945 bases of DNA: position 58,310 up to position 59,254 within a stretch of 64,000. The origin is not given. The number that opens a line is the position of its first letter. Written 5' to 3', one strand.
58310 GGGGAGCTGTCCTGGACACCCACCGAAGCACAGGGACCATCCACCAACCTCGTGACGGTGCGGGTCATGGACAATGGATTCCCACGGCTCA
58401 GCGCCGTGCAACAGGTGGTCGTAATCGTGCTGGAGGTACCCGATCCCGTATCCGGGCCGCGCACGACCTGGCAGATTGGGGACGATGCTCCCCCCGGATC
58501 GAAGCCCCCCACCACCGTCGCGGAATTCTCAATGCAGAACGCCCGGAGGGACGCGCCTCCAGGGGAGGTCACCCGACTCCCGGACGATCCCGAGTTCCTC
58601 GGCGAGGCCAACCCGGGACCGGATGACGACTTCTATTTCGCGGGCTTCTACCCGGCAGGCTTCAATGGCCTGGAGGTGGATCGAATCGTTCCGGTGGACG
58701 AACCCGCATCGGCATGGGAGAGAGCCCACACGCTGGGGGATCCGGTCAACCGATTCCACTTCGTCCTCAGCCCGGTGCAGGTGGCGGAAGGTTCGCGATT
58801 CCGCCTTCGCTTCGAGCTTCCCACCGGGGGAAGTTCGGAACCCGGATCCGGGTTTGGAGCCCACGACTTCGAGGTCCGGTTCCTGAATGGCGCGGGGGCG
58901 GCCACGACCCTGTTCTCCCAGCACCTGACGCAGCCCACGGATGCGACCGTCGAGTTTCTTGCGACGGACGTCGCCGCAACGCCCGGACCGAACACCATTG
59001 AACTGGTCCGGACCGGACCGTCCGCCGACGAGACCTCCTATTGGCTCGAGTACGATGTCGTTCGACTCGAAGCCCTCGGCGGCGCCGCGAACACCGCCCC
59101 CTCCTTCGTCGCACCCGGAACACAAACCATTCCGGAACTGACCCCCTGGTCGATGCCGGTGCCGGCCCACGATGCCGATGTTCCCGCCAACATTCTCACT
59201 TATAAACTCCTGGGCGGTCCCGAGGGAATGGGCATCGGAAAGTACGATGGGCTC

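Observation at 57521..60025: Unassigned 215-aa module, triplicated with an exact 939-nt period and shared by three giant genes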

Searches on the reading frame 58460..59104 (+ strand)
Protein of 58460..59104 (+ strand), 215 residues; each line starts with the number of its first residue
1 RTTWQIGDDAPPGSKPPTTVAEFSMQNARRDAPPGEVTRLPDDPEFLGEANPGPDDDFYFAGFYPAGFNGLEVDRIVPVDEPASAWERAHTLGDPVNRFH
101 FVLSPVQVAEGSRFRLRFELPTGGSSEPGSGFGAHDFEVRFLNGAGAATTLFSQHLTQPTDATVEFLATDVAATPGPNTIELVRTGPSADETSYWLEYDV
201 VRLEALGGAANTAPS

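Call 10: search_protein_families(library=pfam, proteins=[window:58460-59104:+], max_evalue=1)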
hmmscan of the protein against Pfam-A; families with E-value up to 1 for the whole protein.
window:58460-59104:+ (215 aa): 0 families

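Call 12: search_protein_families(library=ncbifam, proteins=[window:58460-59104:+], max_evalue=1)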
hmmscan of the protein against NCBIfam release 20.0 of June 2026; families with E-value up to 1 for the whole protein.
window:58460-59104:+ (215 aa): 0 families

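Call 22: search_protein_representatives(protein=window:58460-59104:+)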
Query: 215 residues. Proteins with E-value up to 0.001 (for the whole library): 163; up to 1e-10: 114; up to 1e-30: 65. The best 150 are listed.
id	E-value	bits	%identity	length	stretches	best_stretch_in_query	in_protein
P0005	0.0e+00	1070.5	54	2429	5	1-210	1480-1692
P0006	4.9e-261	876.7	67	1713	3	1-215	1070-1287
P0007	3.8e-196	664.5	54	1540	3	1-214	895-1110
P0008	2.8e-189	642.0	49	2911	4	1-205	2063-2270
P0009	1.6e-185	629.8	56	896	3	1-214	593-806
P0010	4.3e-183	621.8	52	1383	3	1-211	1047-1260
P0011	7.9e-183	620.9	51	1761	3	1-211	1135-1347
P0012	2.6e-181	616.0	45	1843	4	2-214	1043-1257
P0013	4.7e-181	615.1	51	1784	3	1-209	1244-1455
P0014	1.1e-180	614.0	53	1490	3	2-210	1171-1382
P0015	2.2e-180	613.0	54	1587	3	1-214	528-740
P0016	1.9e-152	521.6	49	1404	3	2-213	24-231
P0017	6.6e-143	490.4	50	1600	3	2-214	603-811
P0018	9.8e-137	470.2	46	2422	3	2-214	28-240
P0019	1.2e-133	460.1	57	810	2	1-207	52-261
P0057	4.9e-43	163.8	40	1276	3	52-205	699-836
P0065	2.0e-34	135.6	41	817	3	51-205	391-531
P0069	9.3e-30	120.4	40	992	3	54-205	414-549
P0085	3.6e-20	89.0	33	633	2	53-205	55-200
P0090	7.7e-16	74.9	35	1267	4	19-203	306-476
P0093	2.6e-15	73.1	43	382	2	54-204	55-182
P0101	1.6e-12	64.1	41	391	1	53-205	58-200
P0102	1.6e-12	64.0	38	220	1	48-206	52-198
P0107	1.1e-11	61.2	40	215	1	53-206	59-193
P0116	9.3e-11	58.2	38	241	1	54-203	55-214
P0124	2.4e-08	50.3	36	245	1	54-206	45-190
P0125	4.7e-08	49.4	35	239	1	53-205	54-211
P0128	8.8e-08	48.5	32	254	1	2-214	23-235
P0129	1.7e-07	47.5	39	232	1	53-206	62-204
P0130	1.8e-07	47.5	30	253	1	4-204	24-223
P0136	4.3e-07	46.3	36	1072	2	51-208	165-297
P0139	1.0e-06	45.0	36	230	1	54-206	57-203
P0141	1.3e-06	44.6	36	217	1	44-205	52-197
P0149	7.5e-06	42.2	41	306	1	54-205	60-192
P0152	1.2e-05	41.6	33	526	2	53-165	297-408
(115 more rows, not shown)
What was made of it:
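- phmmer of unit 2 against 1.84e9 representative proteins gives 163 hits at E <= 1e-3 and 65 at E <= 1e-30 (call 22).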

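Call 24: search_protein_families(library=ncbifam, proteins=[P0102, P0107, P0116, P0124, P0125, P0128, P0129, P0130, P0139, P0141], max_evalue=1)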
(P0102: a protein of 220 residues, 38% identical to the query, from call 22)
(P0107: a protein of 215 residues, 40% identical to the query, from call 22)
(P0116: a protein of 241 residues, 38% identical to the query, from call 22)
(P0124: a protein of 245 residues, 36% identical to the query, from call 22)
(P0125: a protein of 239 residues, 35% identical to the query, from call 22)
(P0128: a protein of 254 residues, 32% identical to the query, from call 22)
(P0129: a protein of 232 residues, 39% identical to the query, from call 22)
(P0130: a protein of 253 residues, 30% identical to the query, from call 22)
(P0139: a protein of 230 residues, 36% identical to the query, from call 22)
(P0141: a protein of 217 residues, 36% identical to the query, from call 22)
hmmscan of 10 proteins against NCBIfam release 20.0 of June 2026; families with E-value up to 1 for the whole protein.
P0102 (220 aa): 0 families

P0107 (215 aa): 10 families
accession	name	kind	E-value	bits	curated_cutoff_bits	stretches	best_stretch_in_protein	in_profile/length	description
NF038129.1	PEP_NF038129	equivalog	2.3e-05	24.3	65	1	129-214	100-192/194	NF038129 family PEP-CTERM protein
TIGR02595.1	PEP_CTERM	domain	0.00094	19.9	16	1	195-215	1-21/24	PEP-CTERM sorting domain-containing protein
NF038125.1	PEP_CTERM_THxN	subfamily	0.0014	18.3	85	1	189-215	216-245/246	THxN family PEP-CTERM protein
NF041538.1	PEP_EDSA_1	subfamily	0.0019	17.9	100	1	128-215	228-306/307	EDSAP-1 family PEP-CTERM protein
NF038118.1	PEP_CTERM_CCXG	equivalog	0.0028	17.4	90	1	174-213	155-196/199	CCXG family PEP-CTERM protein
NF038120.1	PEP_CTERM_QFxxD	subfamily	0.0041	17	80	1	184-215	182-213/215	NF038120 family PEP-CTERM protein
NF038126.1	PEP_CTERM_FxDxF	subfamily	0.0042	17.3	50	1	136-212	86-158/165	FxDxF family PEP-CTERM protein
NF038130.1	PEP_NF038130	equivalog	0.0052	16.5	60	1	192-214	260-283/283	NF038130 family PEP-CTERM protein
NF041927.1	Xrt_dep_XDP1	equivalog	0.0056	16.7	125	1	192-215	216-241/242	exosortase-dependent surface protein XDP1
NF033554.9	floc_PepA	equivalog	0.0056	16.5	80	1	128-215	163-259/261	flocculation-associated PEP-CTERM protein PepA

P0116 (241 aa): 13 families
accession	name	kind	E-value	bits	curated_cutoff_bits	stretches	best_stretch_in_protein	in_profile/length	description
NF033554.9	floc_PepA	equivalog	9.9e-08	32.1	80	1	104-241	129-259/261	flocculation-associated PEP-CTERM protein PepA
NF038124.1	PEP_CTERM_TLD_A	exception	1e-05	25.3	100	1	148-241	142-235/235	PEP_CTERM-anchored TLD domain-containing protein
TIGR02595.1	PEP_CTERM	domain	7.5e-05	23.3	16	1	219-241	1-23/24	PEP-CTERM sorting domain-containing protein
NF038120.1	PEP_CTERM_QFxxD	subfamily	9.1e-05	22.4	80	1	215-241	189-215/215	NF038120 family PEP-CTERM protein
NF038129.1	PEP_NF038129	equivalog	0.00012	21.9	65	1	198-241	152-193/194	NF038129 family PEP-CTERM protein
NF038125.1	PEP_CTERM_THxN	subfamily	0.00045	19.9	85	1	212-241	215-245/246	THxN family PEP-CTERM protein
NF038118.1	PEP_CTERM_CCXG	equivalog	0.00063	19.5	90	1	215-241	172-198/199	CCXG family PEP-CTERM protein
NF038126.1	PEP_CTERM_FxDxF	subfamily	0.00067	19.9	50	1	211-240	134-165/165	FxDxF family PEP-CTERM protein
NF041927.1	Xrt_dep_XDP1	equivalog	0.0008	19.4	125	1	214-241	214-241/242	exosortase-dependent surface protein XDP1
TIGR03901.2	MYXO-CTERM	domain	0.0038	17.6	20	1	226-241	17-33/34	MYXO-CTERM sorting domain-containing protein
NF033947.0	PEP-cistern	hypoth_equivalog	0.0093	15.7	60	1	205-241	163-195/195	cistern family PEP-CTERM protein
NF038119.1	PEP_CTERM_MHFG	equivalog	0.24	11.7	100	1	208-240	225-259/260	MHFG family PEP-CTERM protein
NF041538.1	PEP_EDSA_1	subfamily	0.36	10.4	100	1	208-241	274-306/307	EDSAP-1 family PEP-CTERM protein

P0124 (245 aa): 7 families
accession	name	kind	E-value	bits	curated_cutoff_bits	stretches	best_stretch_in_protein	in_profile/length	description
NF041538.1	PEP_EDSA_1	subfamily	0.018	14.7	100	1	187-216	280-307/307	EDSAP-1 family PEP-CTERM protein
NF038129.1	PEP_NF038129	equivalog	0.021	14.7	65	1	159-216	140-194/194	NF038129 family PEP-CTERM protein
NF038118.1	PEP_CTERM_CCXG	equivalog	0.023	14.4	90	1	179-216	163-199/199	CCXG family PEP-CTERM protein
NF038126.1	PEP_CTERM_FxDxF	subfamily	0.054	13.7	50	1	124-216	82-165/165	FxDxF family PEP-CTERM protein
NF038124.1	PEP_CTERM_TLD_A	exception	0.1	12.2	100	1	189-216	208-234/235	PEP_CTERM-anchored TLD domain-containing protein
NF033554.9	floc_PepA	equivalog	0.13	12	80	1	186-216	233-260/261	flocculation-associated PEP-CTERM protein PepA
TIGR02595.1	PEP_CTERM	domain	0.31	12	16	1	192-216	1-23/24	PEP-CTERM sorting domain-containing protein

P0125 (239 aa): 10 families
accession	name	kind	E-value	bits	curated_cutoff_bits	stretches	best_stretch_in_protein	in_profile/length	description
TIGR02595.1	PEP_CTERM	domain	1.6e-05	25.4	16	1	214-237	1-23/24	PEP-CTERM sorting domain-containing protein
NF038126.1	PEP_CTERM_FxDxF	subfamily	0.00012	22.3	50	1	87-236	39-165/165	FxDxF family PEP-CTERM protein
NF038129.1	PEP_NF038129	equivalog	0.0095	15.8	65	1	178-237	138-194/194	NF038129 family PEP-CTERM protein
TIGR03901.2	MYXO-CTERM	domain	0.011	16.2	20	1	217-238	15-34/34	MYXO-CTERM sorting domain-containing protein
NF033554.9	floc_PepA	equivalog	0.017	15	80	1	106-237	138-260/261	flocculation-associated PEP-CTERM protein PepA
NF038121.1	PEP_CTERM_LEVG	equivalog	0.017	14.4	100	1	207-238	223-255/258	LEVG family PEP-CTERM protein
NF038118.1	PEP_CTERM_CCXG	equivalog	0.027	14.1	90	1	196-237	158-199/199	CCXG family PEP-CTERM protein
NF058571.1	GVDTG_CTERM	domain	0.065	13.6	29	1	219-236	26-44/44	GVDTG sorting domain-containing protein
NF033947.0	PEP-cistern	hypoth_equivalog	0.096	12.4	60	1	210-236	169-195/195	cistern family PEP-CTERM protein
NF051874.1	PVV_CTERM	equivalog_domain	0.93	9.3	27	0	220-238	16-34/38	PVV-CTERM domain-containing choice-of-anchor G protein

P0128 (254 aa): 4 families
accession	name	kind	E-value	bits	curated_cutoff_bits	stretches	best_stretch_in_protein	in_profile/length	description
TIGR02595.1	PEP_CTERM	domain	2.3e-05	24.9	16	1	232-254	1-23/24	PEP-CTERM sorting domain-containing protein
NF041927.1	Xrt_dep_XDP1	equivalog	0.027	14.5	125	1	230-254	217-242/242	exosortase-dependent surface protein XDP1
NF038129.1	PEP_NF038129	equivalog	0.031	14.1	65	1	200-254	139-194/194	NF038129 family PEP-CTERM protein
NF038125.1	PEP_CTERM_THxN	subfamily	0.042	13.4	85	1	229-254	222-246/246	THxN family PEP-CTERM protein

P0129 (232 aa): 9 families
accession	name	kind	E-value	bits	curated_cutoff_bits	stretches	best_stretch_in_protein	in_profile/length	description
NF038129.1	PEP_NF038129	equivalog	1.1e-06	28.7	65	1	188-229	151-194/194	NF038129 family PEP-CTERM protein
NF038125.1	PEP_CTERM_THxN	subfamily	0.00023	20.9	85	1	11-142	3-133/246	THxN family PEP-CTERM protein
TIGR02595.1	PEP_CTERM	domain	0.0028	18.4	16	1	206-231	1-24/24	PEP-CTERM sorting domain-containing protein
NF038118.1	PEP_CTERM_CCXG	equivalog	0.0035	17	90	1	189-229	159-199/199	CCXG family PEP-CTERM protein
NF038120.1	PEP_CTERM_QFxxD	subfamily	0.053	13.4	80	1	201-229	188-214/215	NF038120 family PEP-CTERM protein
NF041538.1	PEP_EDSA_1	subfamily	0.082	12.5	100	1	200-229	279-307/307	EDSAP-1 family PEP-CTERM protein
NF038124.1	PEP_CTERM_TLD_A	exception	0.089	12.3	100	1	204-229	209-234/235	PEP_CTERM-anchored TLD domain-containing protein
NF038119.1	PEP_CTERM_MHFG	equivalog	0.12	12.7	100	1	199-230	229-260/260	MHFG family PEP-CTERM protein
NF041648.1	spore_exo_CotA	equivalog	0.14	12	75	1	147-184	19-58/215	CotA family spore coat protein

P0130 (253 aa): 11 families
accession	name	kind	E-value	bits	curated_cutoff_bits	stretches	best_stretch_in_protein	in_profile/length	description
NF038129.1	PEP_NF038129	equivalog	6.5e-05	22.8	65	1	183-253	122-194/194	NF038129 family PEP-CTERM protein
TIGR02595.1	PEP_CTERM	domain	0.00029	21.5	16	1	229-253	1-24/24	PEP-CTERM sorting domain-containing protein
TIGR03901.2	MYXO-CTERM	domain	0.0028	18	20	1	232-253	12-34/34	MYXO-CTERM sorting domain-containing protein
NF058582.1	Microco_LAVTG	domain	0.0069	16.5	27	1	233-253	15-34/34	LAVTG motif-containing sortase-dependent surface protein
NF050011.2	PFE_CTERM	equivalog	0.0097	16.5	24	1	231-252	7-28/28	PFE-CTERM domain-containing protein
NF038124.1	PEP_CTERM_TLD_A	exception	0.02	14.4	100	1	198-253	182-234/235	PEP_CTERM-anchored TLD domain-containing protein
NF038118.1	PEP_CTERM_CCXG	equivalog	0.022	14.4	90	1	213-253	162-199/199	CCXG family PEP-CTERM protein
NF038126.1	PEP_CTERM_FxDxF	subfamily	0.042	14.1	50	1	104-253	18-165/165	FxDxF family PEP-CTERM protein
NF041927.1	Xrt_dep_XDP1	equivalog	0.05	13.6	125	1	227-252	217-242/242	exosortase-dependent surface protein XDP1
NF053770.1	CIS5_fam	equivalog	0.093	12.4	260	1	152-191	9-47/148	CIS5 family contractile injection system inner tube adaptor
NF038119.1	PEP_CTERM_MHFG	equivalog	0.1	12.9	100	1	221-253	228-259/260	MHFG family PEP-CTERM protein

P0139 (230 aa): 10 families
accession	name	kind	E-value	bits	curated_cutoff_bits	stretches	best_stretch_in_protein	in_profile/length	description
NF038129.1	PEP_NF038129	equivalog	0.00075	19.4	65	1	168-230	133-194/194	NF038129 family PEP-CTERM protein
TIGR02595.1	PEP_CTERM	domain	0.001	19.8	16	1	207-230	1-23/24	PEP-CTERM sorting domain-containing protein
NF033554.9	floc_PepA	equivalog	0.0018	18.1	80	1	116-230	149-260/261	flocculation-associated PEP-CTERM protein PepA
NF041927.1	Xrt_dep_XDP1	equivalog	0.0042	17.1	125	1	195-230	208-242/242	exosortase-dependent surface protein XDP1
NF038118.1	PEP_CTERM_CCXG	equivalog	0.0049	16.5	90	1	201-230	170-199/199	CCXG family PEP-CTERM protein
NF038120.1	PEP_CTERM_QFxxD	subfamily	0.012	15.5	80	1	158-229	141-215/215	NF038120 family PEP-CTERM protein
NF033947.0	PEP-cistern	hypoth_equivalog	0.029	14.1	60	1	189-229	163-195/195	cistern family PEP-CTERM protein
TIGR04174.1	IPTL_CTERM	subfamily_domain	0.1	13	20.5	1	213-230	10-27/27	IPTL-CTERM sorting domain-containing protein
NF058571.1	GVDTG_CTERM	domain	0.17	12.2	29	1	212-229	27-44/44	GVDTG sorting domain-containing protein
NF038126.1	PEP_CTERM_FxDxF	subfamily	0.64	10.2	50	0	13-102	3-85/165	FxDxF family PEP-CTERM protein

P0141 (217 aa): 0 families

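Call 25: search_protein_families(library=pfam, proteins=[P0102, P0107, P0116, P0124, P0125, P0128, P0129, P0130, P0139, P0141], max_evalue=1)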
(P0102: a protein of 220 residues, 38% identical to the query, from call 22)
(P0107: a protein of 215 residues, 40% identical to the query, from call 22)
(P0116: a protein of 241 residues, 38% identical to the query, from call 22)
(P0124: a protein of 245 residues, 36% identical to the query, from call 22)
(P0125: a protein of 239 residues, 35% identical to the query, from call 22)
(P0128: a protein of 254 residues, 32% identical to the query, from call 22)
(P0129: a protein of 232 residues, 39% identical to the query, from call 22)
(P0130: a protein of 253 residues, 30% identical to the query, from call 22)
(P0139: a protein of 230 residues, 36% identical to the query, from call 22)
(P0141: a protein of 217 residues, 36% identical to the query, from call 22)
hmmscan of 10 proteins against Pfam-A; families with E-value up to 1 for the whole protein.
P0102 (220 aa): 0 families

P0107 (215 aa): 3 families
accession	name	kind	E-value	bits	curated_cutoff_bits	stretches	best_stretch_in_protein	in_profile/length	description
PF07589.16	PEP-CTERM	-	0.00044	20.7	20.7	1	194-215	1-23/24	PEP-CTERM motif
PF13364.12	BetaGal_ABD2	-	0.0039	18.4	23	1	105-175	42-107/112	Beta-galactosidase second all-beta domain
PF14683.12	CBM-like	-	0.012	16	27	1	29-190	1-160/160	Polysaccharide lyase family 4, domain III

P0116 (241 aa): 2 families
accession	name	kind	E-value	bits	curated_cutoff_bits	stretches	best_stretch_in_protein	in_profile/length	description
PF07589.16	PEP-CTERM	-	6.3e-05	23.3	20.7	1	218-241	1-24/24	PEP-CTERM motif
PF14683.12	CBM-like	-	0.048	14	27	1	24-189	1-141/160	Polysaccharide lyase family 4, domain III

P0124 (245 aa): 1 family
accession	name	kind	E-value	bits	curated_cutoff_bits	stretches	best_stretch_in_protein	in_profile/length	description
PF11138.13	DUF2911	-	0.011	16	27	1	23-69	36-82/145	Protein of unknown function (DUF2911)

P0125 (239 aa): 2 families
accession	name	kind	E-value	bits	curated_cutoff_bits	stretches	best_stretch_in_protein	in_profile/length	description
PF07589.16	PEP-CTERM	-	0.0014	19.1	20.7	1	213-237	1-24/24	PEP-CTERM motif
PF00746.26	Gram_pos_anchor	-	0.65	10.5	20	0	218-238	20-40/43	LPXTG cell wall anchor motif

P0128 (254 aa): 1 family
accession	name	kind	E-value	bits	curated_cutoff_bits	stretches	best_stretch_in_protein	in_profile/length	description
PF07589.16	PEP-CTERM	-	0.00026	21.4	20.7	1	231-254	1-24/24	PEP-CTERM motif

P0129 (232 aa): 1 family
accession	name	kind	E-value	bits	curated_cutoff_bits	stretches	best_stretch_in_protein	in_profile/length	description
PF07589.16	PEP-CTERM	-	0.019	15.5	20.7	1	205-228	1-24/24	PEP-CTERM motif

P0130 (253 aa): 1 family
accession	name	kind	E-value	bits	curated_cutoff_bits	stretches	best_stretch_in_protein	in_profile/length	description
PF07589.16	PEP-CTERM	-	0.00014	22.3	20.7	1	228-251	1-24/24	PEP-CTERM motif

P0139 (230 aa): 1 family
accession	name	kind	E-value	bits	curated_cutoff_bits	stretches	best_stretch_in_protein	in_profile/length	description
PF07589.16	PEP-CTERM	-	0.0011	19.4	20.7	1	206-229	1-24/24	PEP-CTERM motif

P0141 (217 aa): 3 families
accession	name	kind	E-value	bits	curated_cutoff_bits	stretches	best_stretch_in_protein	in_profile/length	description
PF18884.5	TSP3_bac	-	0.00088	19.5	25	1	201-215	1-15/22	Bacterial TSP3 repeat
PF14683.12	CBM-like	-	0.0016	18.8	27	1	32-195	2-160/160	Polysaccharide lyase family 4, domain III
PF00956.23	NAP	-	0.18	11.4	28.6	1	132-176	126-170/266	Nucleosome assembly protein (NAP)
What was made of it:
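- On PEP-CTERM exosortase substrates: The small distant relatives do carry the signal (calls 24, 25).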

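Call 36: search_protein_families(library=pfam, proteins=[P0057, P0065, P0069, P0085, P0093, P0101, P0136, P0149, P0152, P0090], max_evalue=0.01)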
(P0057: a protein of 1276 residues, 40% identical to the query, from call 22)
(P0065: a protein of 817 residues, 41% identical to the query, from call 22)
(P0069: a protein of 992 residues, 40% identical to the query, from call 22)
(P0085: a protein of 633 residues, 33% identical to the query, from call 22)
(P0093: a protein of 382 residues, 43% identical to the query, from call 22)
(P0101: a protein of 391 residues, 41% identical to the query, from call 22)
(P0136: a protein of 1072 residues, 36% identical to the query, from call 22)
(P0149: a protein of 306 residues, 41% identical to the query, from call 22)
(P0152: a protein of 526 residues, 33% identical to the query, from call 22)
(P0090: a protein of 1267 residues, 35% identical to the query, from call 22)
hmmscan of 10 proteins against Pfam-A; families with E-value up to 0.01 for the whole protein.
P0057 (1276 aa): 8 families
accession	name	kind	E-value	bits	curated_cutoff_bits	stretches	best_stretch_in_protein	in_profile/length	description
PF18884.5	TSP3_bac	-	4.3e-25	87.6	25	4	1179-1200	1-22/22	Bacterial TSP3 repeat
PF13385.13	Laminin_G_3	-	1.1e-18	68.3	27.6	1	1017-1157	12-150/151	Concanavalin A-like lectin/glucanases superfamily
PF22544.2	HYDIN_VesB_CFA65-like_Ig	-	2e-07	31.6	25.5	1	852-937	10-92/100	HYDIN/CFA65/VesB-like, Ig-like domain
PF14683.12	CBM-like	-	8.9e-06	26.1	27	0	94-197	52-160/160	Polysaccharide lyase family 4, domain III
PF07610.17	DUF1573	-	6.9e-05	23.2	26.1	1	852-935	8-87/98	Protein of unknown function (DUF1573)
PF15780.11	ASH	-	0.00055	20.5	27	1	853-936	15-95/98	Abnormal spindle-like microcephaly-assoc'd, ASPM-SPD-2-Hydin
PF03495.19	Binary_toxB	-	0.0013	19.3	25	1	252-321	1-70/78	Clostridial binary toxin B/anthrax toxin PA Ca-binding domain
PF07705.17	CARDB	-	0.0063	17.1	22.7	0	844-932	2-84/101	CARDB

P0065 (817 aa): 2 families
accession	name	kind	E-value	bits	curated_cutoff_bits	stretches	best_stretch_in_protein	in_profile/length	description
PF14683.12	CBM-like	-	7.2e-11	42.7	27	0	27-147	2-101/160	Polysaccharide lyase family 4, domain III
PF04686.18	SsgA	-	0.004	17.5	25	0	244-297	42-96/98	Streptomyces sporulation and cell division protein, SsgA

P0069 (992 aa): 0 families

P0085 (633 aa): 1 family
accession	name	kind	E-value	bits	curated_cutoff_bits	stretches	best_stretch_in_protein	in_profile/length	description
PF14683.12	CBM-like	-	1.8e-05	25.2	27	1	25-198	1-160/160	Polysaccharide lyase family 4, domain III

P0093 (382 aa): 3 families
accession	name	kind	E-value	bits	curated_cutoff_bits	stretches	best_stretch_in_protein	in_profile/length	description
PF07589.16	PEP-CTERM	-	4.5e-06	27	20.7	1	361-382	2-24/24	PEP-CTERM motif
PF14683.12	CBM-like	-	0.00025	21.4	27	0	91-181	54-160/160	Polysaccharide lyase family 4, domain III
PF16990.11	CBM_35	-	0.00029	21.6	28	0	91-181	35-118/121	Carbohydrate binding module (family 35)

P0101 (391 aa): 1 family
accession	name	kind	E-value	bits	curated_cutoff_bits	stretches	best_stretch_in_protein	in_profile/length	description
PF18884.5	TSP3_bac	-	4.6e-07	30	25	1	256-276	1-21/22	Bacterial TSP3 repeat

P0136 (1072 aa): 3 families
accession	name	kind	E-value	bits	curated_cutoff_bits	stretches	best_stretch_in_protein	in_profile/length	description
PF13385.13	Laminin_G_3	-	6.5e-13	49.5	27.6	1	920-1062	16-150/151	Concanavalin A-like lectin/glucanases superfamily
PF14683.12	CBM-like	-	1.5e-05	25.4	27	0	138-271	2-135/160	Polysaccharide lyase family 4, domain III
PF04773.18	FecR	-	0.00014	22.7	24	1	730-781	46-97/97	FecR protein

P0149 (306 aa): 2 families
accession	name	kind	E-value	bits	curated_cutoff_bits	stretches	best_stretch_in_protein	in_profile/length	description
PF18884.5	TSP3_bac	-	0.0074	16.6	25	0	226-247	1-22/22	Bacterial TSP3 repeat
PF16990.11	CBM_35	-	0.0076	17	28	0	101-191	40-119/121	Carbohydrate binding module (family 35)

P0152 (526 aa): 0 families

P0090 (1267 aa): 2 families
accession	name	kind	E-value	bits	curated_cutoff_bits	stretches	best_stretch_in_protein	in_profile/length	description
PF18884.5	TSP3_bac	-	4.4e-10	39.6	25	1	909-929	1-20/22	Bacterial TSP3 repeat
PF14683.12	CBM-like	-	5.4e-05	23.6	27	0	297-474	2-158/160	Polysaccharide lyase family 4, domain III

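Call 42: search_protein_families(library=pfam, proteins=[P0008, P0012, P0016, P0017, P0010], max_evalue=0.0001)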
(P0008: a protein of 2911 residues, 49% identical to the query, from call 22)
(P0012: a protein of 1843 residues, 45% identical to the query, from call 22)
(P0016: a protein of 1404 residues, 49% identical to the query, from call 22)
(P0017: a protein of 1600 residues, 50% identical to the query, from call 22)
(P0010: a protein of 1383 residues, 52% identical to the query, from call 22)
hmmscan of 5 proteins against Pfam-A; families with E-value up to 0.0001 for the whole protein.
P0008 (2911 aa): 8 families
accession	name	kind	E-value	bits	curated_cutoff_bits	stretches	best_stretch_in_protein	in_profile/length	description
PF05345.18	He_PIG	-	5.3e-75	248.4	24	6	1213-1298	5-95/96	Putative Ig domain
PF17963.7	Big_9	-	1.6e-49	167.2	23.6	0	1492-1577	1-86/89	Bacterial Ig domain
PF00028.23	Cadherin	-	1e-41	141.6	28.8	0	1130-1203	13-92/93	Cadherin domain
PF18957.6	RibLong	-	6.5e-29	101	27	0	1521-1566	31-77/93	Long Rib domain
PF18884.5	TSP3_bac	-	7.8e-21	74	25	1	2329-2349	1-21/22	Bacterial TSP3 repeat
PF16184.11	Cadherin_3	-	2.4e-15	56.8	25.5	0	1420-1446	24-50/106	Cadherin-like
PF19077.6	Big_13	-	2.5e-11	44.4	27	0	1061-1101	53-94/102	Bacterial Ig-like domain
PF21027.3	Sde0182_C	-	1.4e-08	35.6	27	0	283-307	50-74/83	Cellulose-binding protein Sde0182, C-terminal domain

P0012 (1843 aa): 5 families
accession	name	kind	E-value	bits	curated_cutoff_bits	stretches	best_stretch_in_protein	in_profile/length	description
PF05345.18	He_PIG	-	5e-39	133.1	24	2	258-347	1-95/96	Putative Ig domain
PF17963.7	Big_9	-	1.7e-37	128.6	23.6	1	1749-1825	1-77/89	Bacterial Ig domain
PF18957.6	RibLong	-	3.8e-18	66.5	27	0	1775-1823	28-77/93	Long Rib domain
PF16184.11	Cadherin_3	-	1.2e-10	41.7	25.5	0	1764-1793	16-45/106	Cadherin-like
PF19077.6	Big_13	-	2.6e-05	25.1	27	0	302-340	56-94/102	Bacterial Ig-like domain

P0016 (1404 aa): 3 families
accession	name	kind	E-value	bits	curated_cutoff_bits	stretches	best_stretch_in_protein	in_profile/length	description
PF17963.7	Big_9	-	2.6e-16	60.7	23.6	0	1003-1079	1-77/89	Bacterial Ig domain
PF16184.11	Cadherin_3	-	5.1e-07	30.1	25.5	0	911-957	1-50/106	Cadherin-like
PF18884.5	TSP3_bac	-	2e-06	28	25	1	1367-1388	1-22/22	Bacterial TSP3 repeat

P0017 (1600 aa): 4 families
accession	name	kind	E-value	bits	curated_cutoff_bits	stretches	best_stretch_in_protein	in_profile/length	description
PF17963.7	Big_9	-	1.3e-31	109.7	23.6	0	903-980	1-79/89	Bacterial Ig domain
PF00028.23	Cadherin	-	4.6e-18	65.9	28.8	0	926-993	18-92/93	Cadherin domain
PF16184.11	Cadherin_3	-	9.8e-11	42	25.5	0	237-264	17-46/106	Cadherin-like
PF14683.12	CBM-like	-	4.5e-09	36.9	27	0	604-801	2-160/160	Polysaccharide lyase family 4, domain III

P0010 (1383 aa): 2 families
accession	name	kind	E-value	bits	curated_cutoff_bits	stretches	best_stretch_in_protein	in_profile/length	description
PF13472.12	Lipase_GDSL_2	-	4.3e-07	31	32.9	0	279-388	1-99/178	GDSL-like Lipase/Acylhydrolase family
PF17963.7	Big_9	-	6.7e-07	30.5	23.6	0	709-786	1-78/89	Bacterial Ig domain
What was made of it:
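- The cutoff is 27 bits (calls 36, 42). No single stretch passed the stricter per-stretch E-value limits set in those scans (0.01 and 1e-4) (calls 36, 42).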
